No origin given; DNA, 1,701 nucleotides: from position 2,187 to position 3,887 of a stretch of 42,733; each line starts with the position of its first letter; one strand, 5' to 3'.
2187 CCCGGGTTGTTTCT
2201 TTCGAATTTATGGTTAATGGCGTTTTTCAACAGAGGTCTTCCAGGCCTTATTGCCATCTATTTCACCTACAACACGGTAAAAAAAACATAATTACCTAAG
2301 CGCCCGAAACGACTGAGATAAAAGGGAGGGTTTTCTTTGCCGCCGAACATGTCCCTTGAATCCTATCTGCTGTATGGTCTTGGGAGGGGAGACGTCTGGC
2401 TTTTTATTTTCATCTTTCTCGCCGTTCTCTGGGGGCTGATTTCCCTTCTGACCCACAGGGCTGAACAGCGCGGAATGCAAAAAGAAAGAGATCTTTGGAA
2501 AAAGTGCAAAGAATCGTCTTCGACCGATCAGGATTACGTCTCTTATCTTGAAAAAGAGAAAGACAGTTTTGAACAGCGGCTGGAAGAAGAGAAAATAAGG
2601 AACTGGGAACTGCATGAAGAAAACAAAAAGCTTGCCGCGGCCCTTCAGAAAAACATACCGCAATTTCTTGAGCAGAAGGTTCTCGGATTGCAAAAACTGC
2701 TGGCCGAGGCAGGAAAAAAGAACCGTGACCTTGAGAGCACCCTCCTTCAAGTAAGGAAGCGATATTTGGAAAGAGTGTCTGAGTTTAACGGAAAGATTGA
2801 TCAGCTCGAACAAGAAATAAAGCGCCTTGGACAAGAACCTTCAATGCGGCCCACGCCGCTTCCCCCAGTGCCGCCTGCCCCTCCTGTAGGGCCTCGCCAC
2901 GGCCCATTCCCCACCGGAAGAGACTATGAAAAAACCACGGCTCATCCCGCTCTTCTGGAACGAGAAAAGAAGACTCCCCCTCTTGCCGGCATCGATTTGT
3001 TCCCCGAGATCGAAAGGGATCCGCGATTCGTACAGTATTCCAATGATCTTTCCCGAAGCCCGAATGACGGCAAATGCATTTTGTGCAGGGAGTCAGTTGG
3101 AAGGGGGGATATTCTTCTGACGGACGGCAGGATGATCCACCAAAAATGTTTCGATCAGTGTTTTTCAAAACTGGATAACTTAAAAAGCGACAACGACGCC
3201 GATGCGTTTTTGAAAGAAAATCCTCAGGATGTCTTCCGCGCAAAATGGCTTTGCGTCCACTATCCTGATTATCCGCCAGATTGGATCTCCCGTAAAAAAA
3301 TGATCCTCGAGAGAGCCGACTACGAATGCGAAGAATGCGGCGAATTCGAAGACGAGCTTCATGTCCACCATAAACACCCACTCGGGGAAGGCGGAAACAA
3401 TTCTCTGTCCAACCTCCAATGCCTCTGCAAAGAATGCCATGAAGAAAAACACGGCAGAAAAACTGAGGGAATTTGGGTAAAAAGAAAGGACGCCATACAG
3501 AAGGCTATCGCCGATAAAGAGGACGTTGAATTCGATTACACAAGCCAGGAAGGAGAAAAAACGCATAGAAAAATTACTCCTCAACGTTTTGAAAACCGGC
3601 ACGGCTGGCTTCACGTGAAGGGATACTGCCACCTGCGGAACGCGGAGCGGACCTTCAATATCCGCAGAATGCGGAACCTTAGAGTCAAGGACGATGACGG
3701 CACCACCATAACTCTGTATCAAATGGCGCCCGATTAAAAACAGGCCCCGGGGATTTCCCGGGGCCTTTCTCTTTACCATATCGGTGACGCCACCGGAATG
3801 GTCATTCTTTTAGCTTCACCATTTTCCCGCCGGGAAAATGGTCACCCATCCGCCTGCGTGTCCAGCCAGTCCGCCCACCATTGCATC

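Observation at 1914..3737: Repressor-linked two-gene cassette: a 4-TM protein plus a membrane-tethered coiled-coil/zinc-finger/HNH/WYL-like nuclease, a candidate exclusion or abortive-infection system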

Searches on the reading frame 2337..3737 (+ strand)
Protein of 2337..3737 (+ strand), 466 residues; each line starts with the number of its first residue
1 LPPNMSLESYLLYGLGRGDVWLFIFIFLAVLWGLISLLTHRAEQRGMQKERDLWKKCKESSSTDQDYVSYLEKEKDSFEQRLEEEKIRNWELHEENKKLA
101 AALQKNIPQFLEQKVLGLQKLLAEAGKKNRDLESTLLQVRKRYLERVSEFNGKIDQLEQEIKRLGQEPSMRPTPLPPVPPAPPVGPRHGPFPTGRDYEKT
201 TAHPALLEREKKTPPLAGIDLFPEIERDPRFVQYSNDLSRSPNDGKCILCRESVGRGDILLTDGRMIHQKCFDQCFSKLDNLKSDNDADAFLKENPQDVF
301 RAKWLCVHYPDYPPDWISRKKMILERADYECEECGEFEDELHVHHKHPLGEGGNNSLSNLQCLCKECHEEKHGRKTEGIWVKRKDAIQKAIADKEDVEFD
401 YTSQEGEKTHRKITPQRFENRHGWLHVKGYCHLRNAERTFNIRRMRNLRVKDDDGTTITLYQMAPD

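Call 3: search_protein_families(library=pfam, proteins=[window:2337-3737:+], max_evalue=1)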
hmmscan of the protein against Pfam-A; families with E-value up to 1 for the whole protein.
window:2337-3737:+ (466 aa): 4 families
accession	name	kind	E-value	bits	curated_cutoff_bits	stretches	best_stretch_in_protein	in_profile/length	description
PF13280.12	WYL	-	3.8e-13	49.7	21.8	1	385-450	4-70/70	WYL domain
PF01844.29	HNH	-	2.3e-10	40.9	21.4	1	331-373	1-46/47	HNH endonuclease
PF17566.7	DUF5472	-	0.00052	20.4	25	1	15-69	7-60/73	Family of unknown function (DUF5472)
PF14279.12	HNH_5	-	0.00081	19.7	27.5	1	331-372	1-44/56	HNH endonuclease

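Call 4: search_protein_families(library=padloc, proteins=[window:2337-3737:+], max_evalue=1)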
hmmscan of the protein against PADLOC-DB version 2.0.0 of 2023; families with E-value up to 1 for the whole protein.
window:2337-3737:+ (466 aa): 12 families
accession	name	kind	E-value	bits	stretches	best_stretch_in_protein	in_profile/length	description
PDLC01457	WYL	-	1.3e-14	52.4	1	385-453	128-196/229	"CAS-I,CAS-II,CAS-III,CAS-IV,CAS-V,CAS-VI; associated_signaling"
PDLC00642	ZorE2|ZorE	-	8.2e-12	43.1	1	306-371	191-258/283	HNH endonuclease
PDLC00645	ZorE2|ZorE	-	1.5e-08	32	1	311-385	192-266/375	HNH endonuclease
PDLC00643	ZorE2|ZorE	-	5.8e-08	30.4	1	283-371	166-261/282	HNH endonuclease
PDLC00644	ZorE2|ZorE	-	8.6e-08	30.2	1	281-378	145-245/267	HNH endonuclease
PDLC01652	WYL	-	4e-07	28.5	1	385-452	21-79/162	"CAS-I,CAS-II,CAS-III,CAS-IV,CAS-V,CAS-VI; associated_signaling"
PDLC02859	DpdF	-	9.7e-06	22.3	1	322-379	1-60/545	DpdF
PDLC03787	RTasWYL-YodC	-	1.2e-05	22.7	1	390-450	285-349/354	DRT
PDLC03656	mREase_IV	-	0.00039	18.2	1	322-375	198-259/277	Type IV methyl-directed restriction enzyme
PDLC00519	JetC1|JetC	-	0.18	8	1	40-164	327-453/1097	DUF3584 domain; MukB-like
PDLC04634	PDC-M40C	-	0.3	8.6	1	93-161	185-253/344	-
PDLC03859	LmuB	-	0.42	7.7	1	51-164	359-454/611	-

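Call 5: search_protein_families(library=phrogs, proteins=[window:2337-3737:+], max_evalue=0.1)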
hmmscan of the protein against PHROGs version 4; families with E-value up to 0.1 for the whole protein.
window:2337-3737:+ (466 aa): 39 families (the best 25 are shown)
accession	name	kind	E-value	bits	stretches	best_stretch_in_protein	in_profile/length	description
phrog_144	-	DNA, RNA and nucleotide metabolism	3.2e-15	57.2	1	315-406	71-165/175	HNH endonuclease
phrog_589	-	DNA, RNA and nucleotide metabolism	3.8e-14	53.8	1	315-384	78-151/179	HNH endonuclease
phrog_119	-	DNA, RNA and nucleotide metabolism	5.6e-14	52.8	1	315-409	190-293/443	HNH endonuclease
phrog_1271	-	DNA, RNA and nucleotide metabolism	1.3e-13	52.1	1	301-377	247-321/361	HNH endonuclease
phrog_333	-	DNA, RNA and nucleotide metabolism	1.3e-12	49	1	311-372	16-79/138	HNH endonuclease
phrog_7785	-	DNA, RNA and nucleotide metabolism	5.9e-11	43.5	1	319-374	61-114/147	HNH endonuclease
phrog_6050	-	DNA, RNA and nucleotide metabolism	8.3e-10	39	1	319-379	302-367/402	HNH endonuclease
phrog_2214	-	DNA, RNA and nucleotide metabolism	9.7e-10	39.1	1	320-392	185-256/429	HNH endonuclease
phrog_8446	-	DNA, RNA and nucleotide metabolism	2.5e-09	38.1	1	309-372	121-196/211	HNH endonuclease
phrog_6785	-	unknown function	1.4e-08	35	1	372-454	13-93/396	-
phrog_740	-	DNA, RNA and nucleotide metabolism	1.9e-08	34.7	1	320-372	30-85/332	HNH endonuclease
phrog_2118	-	DNA, RNA and nucleotide metabolism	2.3e-08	34.9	1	321-390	169-240/301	HNH endonuclease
phrog_5956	-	DNA, RNA and nucleotide metabolism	3.3e-08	34.3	1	315-384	46-120/138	HNH endonuclease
phrog_8048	-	DNA, RNA and nucleotide metabolism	1.1e-07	32.4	1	316-378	164-235/273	HNH endonuclease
phrog_13105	-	unknown function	2.4e-07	31.6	1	382-453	147-217/239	-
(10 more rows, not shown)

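Call 6: find_homologous_proteins(query=window:2337-3737:+)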
Query window:2337-3737:+ (466 aa): 16 proteins with E <= 0.001 among 8000 candidates.
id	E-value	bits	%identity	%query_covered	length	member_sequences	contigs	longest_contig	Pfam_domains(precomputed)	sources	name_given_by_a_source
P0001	0.0e+0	1097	100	100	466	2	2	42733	PF01844.30,PF13280.13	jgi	jgi:hypothetical protein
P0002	6.3e-228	775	72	100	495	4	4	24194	PF01844.30,PF13280.13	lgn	-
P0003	6.1e-215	733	73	100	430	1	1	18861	PF01844.30,PF13280.13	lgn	-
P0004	2.7e-128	447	51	90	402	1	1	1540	PF01844.30,PF13280.13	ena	-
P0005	4.6e-126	440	59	74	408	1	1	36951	PF01844.30,PF13280.13,PF14279.13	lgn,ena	-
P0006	1.0e-41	161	35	58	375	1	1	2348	PF01844.30,PF13280.13,PF14279.13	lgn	-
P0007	3.9e-27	113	35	38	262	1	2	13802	PF01844.30,PF13280.13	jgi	jgi:hypothetical protein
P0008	2.2e-23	101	38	30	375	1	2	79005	PF01844.30,PF13280.13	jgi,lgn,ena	-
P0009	2.3e-23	101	39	31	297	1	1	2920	PF01844.30,PF13280.13,PF14279.13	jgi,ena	-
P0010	2.8e-22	97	39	30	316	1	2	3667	PF21352.4,PF01844.30,PF13280.13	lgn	-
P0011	1.0e-21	95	36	31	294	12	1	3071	PF01844.30,PF13280.13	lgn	-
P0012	2.1e-21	94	38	30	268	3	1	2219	PF01844.30,PF13280.13,PF14279.13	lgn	-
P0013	1.6e-20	91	28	44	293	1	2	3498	PF01844.30,PF13280.13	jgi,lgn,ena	-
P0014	3.4e-19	87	34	30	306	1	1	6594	PF01844.30,PF13280.13,PF14279.13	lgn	-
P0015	1.4e-15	75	34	30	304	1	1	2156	PF01844.30,PF13280.13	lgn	-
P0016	3.5e-14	71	33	30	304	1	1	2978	PF01844.30,PF13280.13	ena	-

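Call 7: search_protein_families(library=ncbifam, proteins=[window:2337-3737:+], max_evalue=0.1)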
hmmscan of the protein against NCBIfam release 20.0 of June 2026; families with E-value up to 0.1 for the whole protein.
window:2337-3737:+ (466 aa): 7 families
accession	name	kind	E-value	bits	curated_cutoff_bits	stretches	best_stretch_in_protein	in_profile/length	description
NF040563.1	guided_IscB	equivalog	1.3e-13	50.8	175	1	320-390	184-253/314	RNA-guided endonuclease IscB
NF041791.1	anti-phage_ZorE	equivalog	2.5e-07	29.9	600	1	311-387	188-265/358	type II Zorya anti-phage system protein ZorE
TIGR02169.1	SMC_prok_A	equivalog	0.0064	14.2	729.4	1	55-170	829-942/1165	chromosome segregation protein SMC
NF058586.1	HNHNucHlpB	equivalog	0.011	16.2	130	1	330-394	8-70/99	HNH nuclease-like protein HlpB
TIGR03283.1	thy_syn_methano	equivalog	0.018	14.6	174.55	1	81-171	26-111/201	thymidylate synthase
NF033542.1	transpos_IS110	equivalog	0.042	13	140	1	96-166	152-212/343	IS110 family RNA-guided transposase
NF045487.1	ASRP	equivalog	0.068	11.8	300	0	41-167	337-461/593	archaea-specific SMC-related protein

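Call 8: find_encoding_contigs(protein=P0002, flank=8000, max_places=4)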
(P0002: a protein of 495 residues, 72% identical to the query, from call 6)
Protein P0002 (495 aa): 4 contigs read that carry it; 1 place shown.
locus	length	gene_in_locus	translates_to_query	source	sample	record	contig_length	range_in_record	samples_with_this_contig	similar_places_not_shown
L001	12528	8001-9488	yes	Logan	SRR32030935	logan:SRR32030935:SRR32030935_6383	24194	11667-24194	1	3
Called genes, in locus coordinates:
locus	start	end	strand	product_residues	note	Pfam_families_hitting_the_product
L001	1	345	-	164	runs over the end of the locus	-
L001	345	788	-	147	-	PF00692:dUTPase, PF22769:DCD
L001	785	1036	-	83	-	-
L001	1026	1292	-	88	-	PF11753:DUF3310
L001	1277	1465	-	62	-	-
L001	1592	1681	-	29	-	-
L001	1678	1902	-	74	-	-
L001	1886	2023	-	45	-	-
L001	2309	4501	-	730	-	PF13362:Toprim_3, PF05272:VapE-like_dom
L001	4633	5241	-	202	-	-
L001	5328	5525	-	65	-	-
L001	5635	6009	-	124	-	-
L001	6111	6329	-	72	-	-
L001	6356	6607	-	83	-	-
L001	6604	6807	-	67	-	PF05930:Phage_AlpA (weak)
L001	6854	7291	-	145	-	PF01381:HTH_3, PF13560:HTH_31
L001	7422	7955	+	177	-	PF13560:HTH_31 (weak), PF01381:HTH_3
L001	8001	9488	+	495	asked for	PF01844:HNH, PF13280:WYL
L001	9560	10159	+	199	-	-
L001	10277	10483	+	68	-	-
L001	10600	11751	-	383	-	PF13356:Arm-DNA-bind_3, PF22022:Phage_int_M, PF00589:Phage_integrase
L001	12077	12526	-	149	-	?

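Call 9: find_encoding_contigs(protein=P0003, flank=8000, max_places=3)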
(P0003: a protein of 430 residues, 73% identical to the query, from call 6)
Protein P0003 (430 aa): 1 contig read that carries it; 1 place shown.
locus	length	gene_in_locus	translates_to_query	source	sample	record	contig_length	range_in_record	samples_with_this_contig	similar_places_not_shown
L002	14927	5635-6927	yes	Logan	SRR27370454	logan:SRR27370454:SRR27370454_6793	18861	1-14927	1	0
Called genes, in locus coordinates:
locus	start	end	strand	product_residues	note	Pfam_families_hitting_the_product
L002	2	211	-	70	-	?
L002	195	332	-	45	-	-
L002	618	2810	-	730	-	PF13362:Toprim_3, PF05272:VapE-like_dom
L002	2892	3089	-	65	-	-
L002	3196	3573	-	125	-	-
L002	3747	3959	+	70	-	-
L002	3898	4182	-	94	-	-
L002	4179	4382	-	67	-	PF05930:Phage_AlpA (weak)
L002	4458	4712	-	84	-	PF13560:HTH_31 (weak), PF12844:HTH_19, PF01381:HTH_3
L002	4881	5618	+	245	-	PF01381:HTH_3, PF12844:HTH_19 (weak), PF13560:HTH_31 (faint), PF00717:Peptidase_S24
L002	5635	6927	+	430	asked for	PF01844:HNH, PF13280:WYL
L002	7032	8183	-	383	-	PF13356:Arm-DNA-bind_3, PF22022:Phage_int_M, PF00589:Phage_integrase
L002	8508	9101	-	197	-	-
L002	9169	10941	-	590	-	-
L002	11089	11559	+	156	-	PF10865:DUF2703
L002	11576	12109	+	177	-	PF01923:Cob_adeno_trans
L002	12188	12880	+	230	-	PF00392:GntR, PF07729:FCD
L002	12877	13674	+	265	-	PF02698:DUF218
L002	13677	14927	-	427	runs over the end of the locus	PF05496:RuvB_N, PF13191:AAA_16 (weak), PF00004:AAA, PF07728:AAA_5, PF13173:AAA_14, PF16193:AAA_assoc_2, PF12002:MgsA_C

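Call 10: find_encoding_contigs(protein=P0005, flank=8000, max_places=3)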
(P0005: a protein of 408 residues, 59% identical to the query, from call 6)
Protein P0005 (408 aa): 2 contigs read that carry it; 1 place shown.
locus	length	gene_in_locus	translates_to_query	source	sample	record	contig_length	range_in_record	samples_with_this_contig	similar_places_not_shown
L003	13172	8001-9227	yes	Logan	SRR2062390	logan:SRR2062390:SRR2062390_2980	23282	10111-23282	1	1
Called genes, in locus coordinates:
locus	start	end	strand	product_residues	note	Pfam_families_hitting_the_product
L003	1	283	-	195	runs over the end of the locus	PF03592:Terminase_2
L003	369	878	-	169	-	-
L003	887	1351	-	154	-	PF00692:dUTPase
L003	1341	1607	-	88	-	PF11753:DUF3310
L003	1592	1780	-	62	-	-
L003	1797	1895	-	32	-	-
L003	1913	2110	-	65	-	-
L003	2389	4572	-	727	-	PF13362:Toprim_3, PF05272:VapE-like_dom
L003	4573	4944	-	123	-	-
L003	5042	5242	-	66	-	-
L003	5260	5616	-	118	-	-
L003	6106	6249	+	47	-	-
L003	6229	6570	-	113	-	-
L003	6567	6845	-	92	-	-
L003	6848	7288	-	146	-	PF01381:HTH_3, PF13560:HTH_31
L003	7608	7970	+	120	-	-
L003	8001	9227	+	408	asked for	PF01844:HNH, PF14279:HNH_5 (weak), PF13280:WYL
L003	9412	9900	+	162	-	-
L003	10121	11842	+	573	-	PF02463:SMC_N (faint), PF13304:AAA_21, PF13175:AAA_15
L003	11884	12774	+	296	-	PF02086:MethyltransfD12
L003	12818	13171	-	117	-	?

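Call 24: find_related_loci(query=A1, collection=genome_contigs, flank=8000)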
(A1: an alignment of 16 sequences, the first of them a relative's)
Query A1 (466 aa) in genome_contigs; peptide patterns used: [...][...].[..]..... (x = any residue, [..] = any of these).
34 stretches matched a pattern; 9 encode a relative of the query (tblastn E <= 1e-3); 9 distinct loci.
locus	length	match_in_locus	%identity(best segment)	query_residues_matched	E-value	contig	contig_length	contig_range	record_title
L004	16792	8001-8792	30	236-448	7e-29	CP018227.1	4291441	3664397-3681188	Kordiimonadales bacterium IMCC3096 chromosome, complete genome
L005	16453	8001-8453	38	309-450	1e-27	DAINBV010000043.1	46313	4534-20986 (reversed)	MAG TPA_asm: Geobacteraceae bacterium isolate CTOTU26084 NODE_194_length_46313_cov_7.146980, whole genome shotgun sequen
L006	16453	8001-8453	38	309-450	2e-27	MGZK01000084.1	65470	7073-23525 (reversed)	MAG: Geobacteraceae bacterium GWC2_55_20 gwc2_scaffold_259, whole genome shotgun sequence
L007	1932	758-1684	25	201-454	7e-27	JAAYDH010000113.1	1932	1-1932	MAG: Erysipelotrichaceae bacterium isolate AS06rmzACSIP_540 641116_AS06, whole genome shotgun sequence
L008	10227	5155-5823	31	241-453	6e-26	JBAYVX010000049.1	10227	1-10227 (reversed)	MAG: Kiritimatiellales bacterium isolate SO_2016_LW3_7 scaffold09676_LW162_2016, whole genome shotgun sequence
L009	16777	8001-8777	32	246-450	5e-24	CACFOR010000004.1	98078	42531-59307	uncultured Pelagibacteraceae bacterium isolate AG-414-E07 genome assembly, contig: AG-414-E07_NODE_4, whole genome shotg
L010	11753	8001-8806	28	246-450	8e-27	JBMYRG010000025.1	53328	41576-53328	MAG: Alphaproteobacteria bacterium isolate ME_XS_2303_bin_60 ME_XS_2303_bin_60_24, whole genome shotgun sequence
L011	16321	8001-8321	37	273-373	6e-15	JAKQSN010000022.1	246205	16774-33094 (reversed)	MAG: Spirochaetota bacterium isolate USMO_metabat.34 k141_1373398, whole genome shotgun sequence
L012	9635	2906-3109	43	309-373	6e-12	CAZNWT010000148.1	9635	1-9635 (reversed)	MAG TPA_asm: uncultured Victivallales bacterium isolate binchicken_co47_191 genome assembly, contig: NODE_5512_length_96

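Call 25: search_dna_similar(query=window:2337-3737:+, collection=phages, mode=protein, max_rows=20)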
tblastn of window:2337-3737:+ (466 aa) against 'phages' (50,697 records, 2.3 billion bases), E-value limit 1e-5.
No match.

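Call 26: predict_structure(alignment_id=A1)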
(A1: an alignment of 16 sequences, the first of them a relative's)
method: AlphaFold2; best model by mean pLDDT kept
length: 466 residues; sequences in the alignment: 16
mean_pLDDT: 80.5   pTM: 0.41
mean pLDDT of the five models: 80.5, 80.4, 79.6, 79.5, 75.2
residues with pLDDT >= 90: 216; 70-90: 156; 50-70: 36; < 50: 58
segments of 3 or more residues with pLDDT < 50: 1-3, 166-213, 463-466
pLDDT, mean of each block of 10 residues (from residue 1): 61 62 87 90 80 69 66 90 93 90 80 86 90 92 91 91 60 41 39 35 35 63 93 93 92 90 93 92 91 95 95 92 91 82 91 93 88 63 86 93 85 93 84 93 86 77 45
secondary structure, 60 per line:
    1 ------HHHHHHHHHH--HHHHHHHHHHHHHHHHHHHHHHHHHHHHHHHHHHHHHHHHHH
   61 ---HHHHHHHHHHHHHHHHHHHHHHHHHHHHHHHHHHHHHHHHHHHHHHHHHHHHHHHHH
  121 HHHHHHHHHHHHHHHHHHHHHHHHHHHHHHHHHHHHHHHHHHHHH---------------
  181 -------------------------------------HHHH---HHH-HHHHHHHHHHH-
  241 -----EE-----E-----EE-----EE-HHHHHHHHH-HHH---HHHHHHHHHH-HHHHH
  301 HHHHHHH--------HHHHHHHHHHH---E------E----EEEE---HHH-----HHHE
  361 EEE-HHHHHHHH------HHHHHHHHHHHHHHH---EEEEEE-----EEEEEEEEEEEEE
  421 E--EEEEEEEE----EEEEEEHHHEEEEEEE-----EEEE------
elements in order: H7-16 H19-60 H64-165 H218-221 H229-239 H269-277 H285-294 H296-307 H316-326 E342-345 E360-363 H365-372 H379-393 E397-402 E408-421 E424-431 E436-441 E445-451 E457-460

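Call 27: search_protein_representatives(alignment_id=A1)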
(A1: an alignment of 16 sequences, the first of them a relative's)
Query: 16 sequences, 310 profile positions. Proteins with E-value up to 0.001 (for the whole library): 95767; up to 1e-10: 3792; up to 1e-30: 339. The best 150 are listed.
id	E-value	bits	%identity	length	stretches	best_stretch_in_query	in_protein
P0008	9.6e-102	356.7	-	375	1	6-309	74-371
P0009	3.7e-96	338.3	-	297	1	2-295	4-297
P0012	1.1e-91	323.7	-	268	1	30-296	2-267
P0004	5.9e-89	314.7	-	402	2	126-310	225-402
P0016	3.4e-83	295.7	-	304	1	29-294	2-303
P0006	5.3e-81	288.5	-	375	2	130-294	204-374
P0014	2.0e-80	286.6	-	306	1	30-294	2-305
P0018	1.2e-78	280.8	-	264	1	29-295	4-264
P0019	1.2e-78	280.8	-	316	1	22-295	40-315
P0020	2.0e-77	276.8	-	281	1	22-300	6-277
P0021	6.3e-77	275.1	-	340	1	17-297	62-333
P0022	6.3e-77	275.1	-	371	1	30-304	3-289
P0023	7.6e-77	274.9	-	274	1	25-292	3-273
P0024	9.3e-77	274.6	-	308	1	29-304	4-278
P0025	1.0e-76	274.4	-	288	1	26-294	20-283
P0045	2.3e-72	260.2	-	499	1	10-299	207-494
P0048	7.9e-72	258.4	-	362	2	29-297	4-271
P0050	1.1e-71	258.0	-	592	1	19-295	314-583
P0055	9.1e-71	254.9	-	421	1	12-296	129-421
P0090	3.6e-66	239.8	-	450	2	39-298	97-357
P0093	9.4e-66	238.5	-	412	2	12-293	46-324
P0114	4.1e-63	229.8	-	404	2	12-293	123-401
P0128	5.2e-61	222.9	-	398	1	20-296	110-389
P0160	5.5e-57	209.6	-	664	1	28-294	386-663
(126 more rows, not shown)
